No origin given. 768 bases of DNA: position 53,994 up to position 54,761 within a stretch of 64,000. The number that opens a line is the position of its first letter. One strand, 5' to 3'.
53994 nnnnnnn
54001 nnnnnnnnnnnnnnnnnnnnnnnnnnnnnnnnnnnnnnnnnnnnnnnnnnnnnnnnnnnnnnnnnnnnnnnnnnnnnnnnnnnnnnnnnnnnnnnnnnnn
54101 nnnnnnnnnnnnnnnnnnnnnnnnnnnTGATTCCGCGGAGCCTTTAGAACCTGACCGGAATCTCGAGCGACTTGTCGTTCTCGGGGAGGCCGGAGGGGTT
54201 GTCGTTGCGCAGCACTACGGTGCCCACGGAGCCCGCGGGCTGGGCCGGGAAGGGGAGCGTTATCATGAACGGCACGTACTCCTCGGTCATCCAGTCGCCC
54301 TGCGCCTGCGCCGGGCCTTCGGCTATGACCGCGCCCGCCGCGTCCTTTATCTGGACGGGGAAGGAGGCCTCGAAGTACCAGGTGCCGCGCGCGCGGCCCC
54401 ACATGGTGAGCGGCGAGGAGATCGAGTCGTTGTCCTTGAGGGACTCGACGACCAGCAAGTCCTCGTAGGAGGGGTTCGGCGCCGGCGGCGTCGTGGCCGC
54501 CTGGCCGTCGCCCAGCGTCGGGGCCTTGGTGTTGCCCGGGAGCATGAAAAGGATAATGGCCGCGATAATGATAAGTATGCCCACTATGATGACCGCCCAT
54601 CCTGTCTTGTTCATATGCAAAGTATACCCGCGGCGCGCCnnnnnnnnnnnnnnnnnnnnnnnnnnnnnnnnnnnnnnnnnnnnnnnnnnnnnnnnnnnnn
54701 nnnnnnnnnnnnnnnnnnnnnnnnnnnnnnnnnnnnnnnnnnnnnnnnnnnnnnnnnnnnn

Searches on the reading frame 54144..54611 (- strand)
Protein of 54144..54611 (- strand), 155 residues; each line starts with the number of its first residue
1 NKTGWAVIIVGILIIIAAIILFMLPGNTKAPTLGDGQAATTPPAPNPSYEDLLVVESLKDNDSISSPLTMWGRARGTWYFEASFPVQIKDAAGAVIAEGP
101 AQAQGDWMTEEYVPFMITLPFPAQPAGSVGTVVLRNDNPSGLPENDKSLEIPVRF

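Call 59: search_protein_families(library=pfam, proteins=[window:54144-54611:-], max_evalue=0.00001)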
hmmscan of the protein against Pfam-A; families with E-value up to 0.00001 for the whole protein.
window:54144-54611:- (155 aa): 1 family
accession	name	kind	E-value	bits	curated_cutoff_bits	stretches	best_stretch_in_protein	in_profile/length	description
PF10648.15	Gmad2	-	5.3e-12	46.3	25.7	1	57-140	6-83/86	Immunoglobulin-like domain of bacterial spore germination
